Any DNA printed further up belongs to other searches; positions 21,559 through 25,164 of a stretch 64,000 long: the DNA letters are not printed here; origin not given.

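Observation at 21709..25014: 1101-aa single-gene GNAT-fusion protein of unknown function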

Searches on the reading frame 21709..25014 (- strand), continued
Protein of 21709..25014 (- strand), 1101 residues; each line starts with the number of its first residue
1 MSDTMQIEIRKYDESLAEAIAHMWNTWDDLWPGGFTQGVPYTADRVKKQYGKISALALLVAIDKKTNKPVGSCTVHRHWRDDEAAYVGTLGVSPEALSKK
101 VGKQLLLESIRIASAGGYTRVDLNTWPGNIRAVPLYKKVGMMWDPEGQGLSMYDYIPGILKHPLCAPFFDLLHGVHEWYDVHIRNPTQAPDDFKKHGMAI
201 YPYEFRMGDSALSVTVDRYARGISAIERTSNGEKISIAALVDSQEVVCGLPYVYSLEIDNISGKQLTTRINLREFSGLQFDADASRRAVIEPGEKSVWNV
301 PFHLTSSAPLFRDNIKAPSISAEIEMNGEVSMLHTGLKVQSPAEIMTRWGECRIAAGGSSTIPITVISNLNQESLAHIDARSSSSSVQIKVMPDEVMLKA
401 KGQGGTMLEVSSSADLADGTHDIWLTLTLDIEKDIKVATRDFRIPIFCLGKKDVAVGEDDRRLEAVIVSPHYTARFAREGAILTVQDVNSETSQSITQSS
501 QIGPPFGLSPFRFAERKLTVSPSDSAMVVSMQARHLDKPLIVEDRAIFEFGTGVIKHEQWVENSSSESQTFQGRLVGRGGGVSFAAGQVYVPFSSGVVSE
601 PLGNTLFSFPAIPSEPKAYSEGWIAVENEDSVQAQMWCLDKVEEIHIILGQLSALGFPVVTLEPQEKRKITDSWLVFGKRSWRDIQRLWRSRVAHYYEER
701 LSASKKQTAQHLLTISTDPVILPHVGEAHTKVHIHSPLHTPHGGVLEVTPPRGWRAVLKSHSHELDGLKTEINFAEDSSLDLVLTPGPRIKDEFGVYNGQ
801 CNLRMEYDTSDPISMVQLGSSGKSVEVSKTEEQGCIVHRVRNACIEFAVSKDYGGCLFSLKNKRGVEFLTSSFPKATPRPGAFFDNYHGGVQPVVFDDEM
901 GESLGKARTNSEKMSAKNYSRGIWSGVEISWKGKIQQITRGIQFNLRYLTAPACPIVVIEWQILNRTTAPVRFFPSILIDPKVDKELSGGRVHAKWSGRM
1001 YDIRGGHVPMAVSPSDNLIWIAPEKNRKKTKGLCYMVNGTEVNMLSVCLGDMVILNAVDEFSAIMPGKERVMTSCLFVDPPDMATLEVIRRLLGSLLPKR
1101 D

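Call 48: search_protein_families(library=pfam, proteins=[P0145, P0149, P0155, P0165, P0179, P0197, P0221, P0239, P0252], max_evalue=0.01)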
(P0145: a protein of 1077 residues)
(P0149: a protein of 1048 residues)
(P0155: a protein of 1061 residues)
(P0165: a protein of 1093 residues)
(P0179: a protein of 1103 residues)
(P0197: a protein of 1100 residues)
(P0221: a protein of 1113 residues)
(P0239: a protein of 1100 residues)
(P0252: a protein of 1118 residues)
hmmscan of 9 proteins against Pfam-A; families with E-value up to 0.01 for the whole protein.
P0145 (1077 aa): 2 families
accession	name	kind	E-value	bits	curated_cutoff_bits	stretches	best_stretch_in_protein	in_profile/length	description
PF00583.31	Acetyltransf_1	-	3.5e-09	37.4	20.7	1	55-147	25-115/116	Acetyltransferase (GNAT) family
PF13508.13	Acetyltransf_7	-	0.0032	18.2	27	1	66-147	5-81/84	Acetyltransferase (GNAT) domain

P0149 (1048 aa): 3 families
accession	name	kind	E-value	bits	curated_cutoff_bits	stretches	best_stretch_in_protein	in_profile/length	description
PF00583.31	Acetyltransf_1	-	3.4e-14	53.5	20.7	1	42-136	22-116/116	Acetyltransferase (GNAT) family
PF13508.13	Acetyltransf_7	-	5.3e-09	36.8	27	1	55-136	5-82/84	Acetyltransferase (GNAT) domain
PF13673.13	Acetyltransf_10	-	4.1e-06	27.2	23.6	1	45-137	24-108/128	Acetyltransferase (GNAT) domain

P0155 (1061 aa): 7 families
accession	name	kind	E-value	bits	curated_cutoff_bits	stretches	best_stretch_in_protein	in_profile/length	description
PF00583.31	Acetyltransf_1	-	1.1e-17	64.8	20.7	1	41-134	24-116/116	Acetyltransferase (GNAT) family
PF13508.13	Acetyltransf_7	-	3.2e-12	47.1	27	1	54-134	6-82/84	Acetyltransferase (GNAT) domain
PF13673.13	Acetyltransf_10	-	1.2e-08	35.5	23.6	1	50-137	30-110/128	Acetyltransferase (GNAT) domain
PF13480.13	Acetyltransf_6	-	0.00066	20.3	22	1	48-117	69-135/143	Acetyltransferase (GNAT) domain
PF08445.16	FR47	-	0.00095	19.6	22.1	1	78-134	22-77/86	FR47-like protein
PF14542.12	Acetyltransf_CG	-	0.0024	18.4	30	1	72-111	19-58/80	GCN5-related N-acetyl-transferase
PF22073.2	Cep192_D4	-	0.0078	16.8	35.5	0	244-297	25-84/112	Cep192 domain 4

P0165 (1093 aa): 2 families
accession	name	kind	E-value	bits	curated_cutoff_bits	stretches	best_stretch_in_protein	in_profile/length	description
PF00583.31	Acetyltransf_1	-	0.00039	21.1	20.7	1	71-158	34-116/116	Acetyltransferase (GNAT) family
PF13508.13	Acetyltransf_7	-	0.0019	19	27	1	74-159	7-83/84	Acetyltransferase (GNAT) domain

P0179 (1103 aa): 6 families
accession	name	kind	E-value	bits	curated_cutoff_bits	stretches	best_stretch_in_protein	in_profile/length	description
PF00583.31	Acetyltransf_1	-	1e-13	52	20.7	1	51-144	24-116/116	Acetyltransferase (GNAT) family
PF13508.13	Acetyltransf_7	-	1.8e-11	44.7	27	1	61-144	3-82/84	Acetyltransferase (GNAT) domain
PF13673.13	Acetyltransf_10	-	1.3e-07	32.1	23.6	1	57-146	27-109/128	Acetyltransferase (GNAT) domain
PF08445.16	FR47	-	0.00074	19.9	22.1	1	78-145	12-78/86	FR47-like protein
PF13480.13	Acetyltransf_6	-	0.0026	18.4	22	1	48-127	59-135/143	Acetyltransferase (GNAT) domain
PF11614.14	FixG_C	-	0.0051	17.4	25.6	0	255-298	36-79/119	IG-like fold at C-terminal of FixG, putative oxidoreductase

P0197 (1100 aa): 6 families
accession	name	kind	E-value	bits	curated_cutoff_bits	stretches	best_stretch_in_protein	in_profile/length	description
PF00583.31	Acetyltransf_1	-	2.8e-13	50.6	20.7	1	53-144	25-116/116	Acetyltransferase (GNAT) family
PF13508.13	Acetyltransf_7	-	5e-11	43.3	27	1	61-144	3-82/84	Acetyltransferase (GNAT) domain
PF13673.13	Acetyltransf_10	-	6.3e-08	33.1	23.6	1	54-147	25-110/128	Acetyltransferase (GNAT) domain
PF13527.13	Acetyltransf_9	-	0.00014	22.3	25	1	21-146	15-126/127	Acetyltransferase (GNAT) domain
PF13480.13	Acetyltransf_6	-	0.00053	20.6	22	1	47-127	58-135/143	Acetyltransferase (GNAT) domain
PF08445.16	FR47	-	0.001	19.5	22.1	1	84-146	18-79/86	FR47-like protein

P0221 (1113 aa): 3 families
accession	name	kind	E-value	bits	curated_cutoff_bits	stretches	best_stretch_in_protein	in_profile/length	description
PF00583.31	Acetyltransf_1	-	8.7e-15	55.5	20.7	1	75-163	30-116/116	Acetyltransferase (GNAT) family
PF13508.13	Acetyltransf_7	-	7.5e-10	39.5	27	1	80-164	4-83/84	Acetyltransferase (GNAT) domain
PF13673.13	Acetyltransf_10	-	1.6e-07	31.8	23.6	1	62-164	13-108/128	Acetyltransferase (GNAT) domain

P0239 (1100 aa): 0 families

P0252 (1118 aa): 4 families
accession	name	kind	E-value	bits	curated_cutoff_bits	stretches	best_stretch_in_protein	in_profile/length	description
PF00583.31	Acetyltransf_1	-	4e-15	56.6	20.7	1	71-166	24-116/116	Acetyltransferase (GNAT) family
PF13508.13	Acetyltransf_7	-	2.7e-10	40.9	27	1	80-167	3-83/84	Acetyltransferase (GNAT) domain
PF13673.13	Acetyltransf_10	-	1.7e-06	28.5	23.6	1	90-167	38-108/128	Acetyltransferase (GNAT) domain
PF06165.18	GH94_b-supersand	-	0.0025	17.8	23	0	942-1035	80-173/251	Glycosyl hydrolase 94, supersandwich domain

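Call 51: find_related_loci(query=A1, collection=genome_contigs, flank=6000)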
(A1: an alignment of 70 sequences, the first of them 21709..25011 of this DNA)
Query A1 (1100 aa) in genome_contigs; peptide patterns used: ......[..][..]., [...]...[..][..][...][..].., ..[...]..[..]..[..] (x = any residue, [..] = any of these).
239 stretches matched a pattern; 159 encode a relative of the query (tblastn E <= 1e-3); the best 80 are kept; 80 distinct loci.
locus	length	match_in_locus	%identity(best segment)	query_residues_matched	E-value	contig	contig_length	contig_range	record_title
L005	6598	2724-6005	63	2-1095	0e+0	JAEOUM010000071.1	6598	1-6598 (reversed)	MAG: Candidatus Thorarchaeota archaeon isolate FT5_021 k127_20241691, whole genome shotgun sequence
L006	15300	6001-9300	89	1-1100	0e+0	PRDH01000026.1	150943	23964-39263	MAG: Candidatus Thorarchaeota archaeon isolate OWC2 Thor_OWC2_026, whole genome shotgun sequence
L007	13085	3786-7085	50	1-1095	0e+0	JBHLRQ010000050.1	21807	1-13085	MAG: Candidatus Thorarchaeota archaeon isolate TM1S.149 TM1S.149@3554, whole genome shotgun sequence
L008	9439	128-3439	50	1-1098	0e+0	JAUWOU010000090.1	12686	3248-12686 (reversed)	MAG: Candidatus Thorarchaeota archaeon isolate CSMAG_2458 CSMAG_2458_k141_141803_length_12686_cov_9.0000, whole genome s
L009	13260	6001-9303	49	1-1095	0e+0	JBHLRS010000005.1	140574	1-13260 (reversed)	MAG: Candidatus Thorarchaeota archaeon isolate TM1S.264 TM1S.264@76, whole genome shotgun sequence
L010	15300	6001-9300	49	1-1095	0e+0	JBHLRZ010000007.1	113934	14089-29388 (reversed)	MAG: Candidatus Thorarchaeota archaeon isolate TM2M.152 TM2M.152@205, whole genome shotgun sequence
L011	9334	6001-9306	47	1-1096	0e+0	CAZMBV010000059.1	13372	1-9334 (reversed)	MAG TPA_asm: uncultured archaeon isolate SRP214966_co2_306 genome assembly, contig: NODE_7593_length_13372_cov_6.482316,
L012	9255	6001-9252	50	2-1079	0e+0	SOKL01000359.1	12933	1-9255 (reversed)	MAG: Candidatus Thorarchaeota archaeon isolate E44_bin77 NODE_1899_length_12933_cov_4.887094, whole genome shotgun seque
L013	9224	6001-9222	49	1-1069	0e+0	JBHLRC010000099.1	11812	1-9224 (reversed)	MAG: Candidatus Thorarchaeota archaeon isolate QM2B.38 QM2B.38@4541, whole genome shotgun sequence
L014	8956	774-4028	51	1-1079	0e+0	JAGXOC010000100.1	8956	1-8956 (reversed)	MAG: Candidatus Thorarchaeota archaeon isolate bin66 NODE_100_length_8956_cov_9.139430, whole genome shotgun sequence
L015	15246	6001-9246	43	4-1095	0e+0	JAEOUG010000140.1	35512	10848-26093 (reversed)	MAG: Candidatus Thorarchaeota archaeon isolate FT1_004 k127_41282643, whole genome shotgun sequence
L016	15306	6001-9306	43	2-1096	0e+0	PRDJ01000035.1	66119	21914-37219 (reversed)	MAG: Candidatus Thorarchaeota archaeon isolate OWC5 Thor_OWC5_035, whole genome shotgun sequence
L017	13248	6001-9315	41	1-1096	0e+0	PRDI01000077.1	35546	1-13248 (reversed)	MAG: Candidatus Thorarchaeota archaeon isolate OWC3 Thor_OWC3_077, whole genome shotgun sequence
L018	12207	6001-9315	43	1-1096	0e+0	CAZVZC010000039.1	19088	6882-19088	MAG TPA_asm: uncultured archaeon isolate binchicken_co33_456 genome assembly, contig: NODE_3057_length_19088_cov_8.13093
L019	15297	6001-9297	41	1-1092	0e+0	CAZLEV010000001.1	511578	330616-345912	MAG TPA_asm: uncultured archaeon isolate binchicken_co379_69 genome assembly, contig: NODE_4_length_511578_cov_14.202779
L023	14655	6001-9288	40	1-1095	0e+0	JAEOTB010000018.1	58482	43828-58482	MAG: Candidatus Hermodarchaeota archaeon isolate YT1_014 k127_6535125, whole genome shotgun sequence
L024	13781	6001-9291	40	8-1099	0e+0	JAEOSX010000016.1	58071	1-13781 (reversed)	MAG: Candidatus Hermodarchaeota archaeon isolate YT_063 k127_2661039, whole genome shotgun sequence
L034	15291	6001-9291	38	1-1096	0e+0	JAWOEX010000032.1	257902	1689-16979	MAG: Candidatus Thorarchaeota archaeon isolate BLK6-1.bin.124 k191_2142492, whole genome shotgun sequence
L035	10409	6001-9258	34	6-1097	0e+0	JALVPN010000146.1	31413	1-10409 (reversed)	MAG: Promethearchaeota archaeon isolate A3_metabat1_scaf2bin.173 A3_NODE_425_length_31413_cov_1.948156, whole genome sho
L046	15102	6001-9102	27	6-1053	1e-111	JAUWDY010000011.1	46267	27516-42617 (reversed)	MAG: Candidatus Bathyarchaeota archaeon isolate CSMAG_2176 CSMAG_2176_k141_1778944_length_46267_cov_14.8826, whole genom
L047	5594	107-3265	27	6-1078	2e-111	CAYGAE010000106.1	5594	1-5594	MAG TPA_asm: uncultured Candidatus Bathyarchaeia archaeon isolate ERP108616_co2_64 genome assembly, contig: NODE_31190_l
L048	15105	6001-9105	28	8-1053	4e-111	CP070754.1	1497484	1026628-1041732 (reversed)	MAG: Candidatus Bathyarchaeota archaeon isolate bin30 chromosome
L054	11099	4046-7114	27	6-1044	1e-103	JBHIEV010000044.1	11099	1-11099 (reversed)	MAG: Candidatus Bathyarchaeia archaeon isolate b2.sp2_bin.20 NODE_1777_length_11099_cov_15.957624, whole genome shotgun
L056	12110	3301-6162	30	7-979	3e-102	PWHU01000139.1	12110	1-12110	MAG: Thermoplasmata archaeon isolate T1Sed10_113R1 T1-Sed10-C5640, whole genome shotgun sequence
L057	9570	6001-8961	27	7-1000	1e-101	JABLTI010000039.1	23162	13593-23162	MAG: Promethearchaeati archaeon isolate HMA_bin2.83 metabat2_83_fa_scaffold_1961, whole genome shotgun sequence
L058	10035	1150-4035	27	7-982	5e-101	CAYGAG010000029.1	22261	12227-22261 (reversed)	MAG TPA_asm: uncultured Candidatus Bathyarchaeia archaeon isolate ERP108616_co2_98 genome assembly, contig: NODE_3331_le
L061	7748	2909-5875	27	7-1011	1e-96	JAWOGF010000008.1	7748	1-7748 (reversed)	MAG: Candidatus Saliniplasma sp. isolate BLK6-3.bin.216 k191_2343323, whole genome shotgun sequence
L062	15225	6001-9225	26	11-1095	1e-96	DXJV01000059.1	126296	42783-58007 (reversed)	MAG TPA_asm: Candidatus Heimdallarchaeota archaeon isolate MAG_147 k141_1547966, whole genome shotgun sequence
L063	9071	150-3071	27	2-993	2e-96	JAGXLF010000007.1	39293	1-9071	MAG: Thermoplasmatota archaeon isolate GSL_GSL3510_9 NODE_78_length_39293_cov_18.917, whole genome shotgun sequence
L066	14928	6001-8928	27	1-983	3e-95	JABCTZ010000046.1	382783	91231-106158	MAG: Candidatus Heimdallarchaeota archaeon isolate HM7_B34 k127_1505488, whole genome shotgun sequence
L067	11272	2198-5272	26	8-1043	1e-93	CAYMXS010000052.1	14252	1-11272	MAG TPA_asm: uncultured Thermoplasmata archaeon isolate ERP127260_co1_112 genome assembly, contig: NODE_1916_length_1425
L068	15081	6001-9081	29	6-1048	3e-119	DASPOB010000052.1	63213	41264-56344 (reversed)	MAG TPA_asm: Nitrososphaerales archaeon isolate SMAG_U12136 k141_2060168, whole genome shotgun sequence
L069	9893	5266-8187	27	11-991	2e-97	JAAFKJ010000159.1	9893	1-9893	MAG: Candidatus Heimdallarchaeota archaeon isolate C4.bin.22 k83_1777114, whole genome shotgun sequence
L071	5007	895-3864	27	4-973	8e-88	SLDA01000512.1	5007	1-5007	MAG: Thermoflexales bacterium isolate CSSed162cmB_528 CSSed16-2cmB-88123, whole genome shotgun sequence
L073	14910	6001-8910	28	8-983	1e-103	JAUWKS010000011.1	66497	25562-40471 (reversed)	MAG: Candidatus Heimdallarchaeota archaeon isolate CSMAG_2352 CSMAG_2352_k127_4729967_length_66497_cov_16.8569, whole ge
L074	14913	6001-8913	28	4-958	2e-84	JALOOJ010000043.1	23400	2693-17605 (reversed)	MAG: Anaerolineae bacterium isolate Prado100 scaffold_2219, whole genome shotgun sequence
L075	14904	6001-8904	27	7-992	2e-100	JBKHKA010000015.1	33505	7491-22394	MAG: Candidatus Aenigmatarchaeota archaeon isolate D5M12_30 NODE_339_length_33505_cov_26.549088, whole genome shotgun se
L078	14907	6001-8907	26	5-979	2e-95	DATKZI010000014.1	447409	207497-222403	MAG TPA_asm: Candidatus Bathyarchaeia archaeon isolate SMAG_U14241 k141_1033485, whole genome shotgun sequence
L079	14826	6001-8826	25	5-972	5e-75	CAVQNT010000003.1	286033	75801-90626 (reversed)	MAG: Candidatus Bathyarchaeota archaeon isolate MFD04408.bin.1.228 genome assembly, contig: contig_39848, whole genome s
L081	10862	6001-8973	26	7-1017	5e-91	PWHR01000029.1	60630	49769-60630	MAG: Thermoplasmata archaeon isolate T1Sed10_119m T1-Sed10-C247, whole genome shotgun sequence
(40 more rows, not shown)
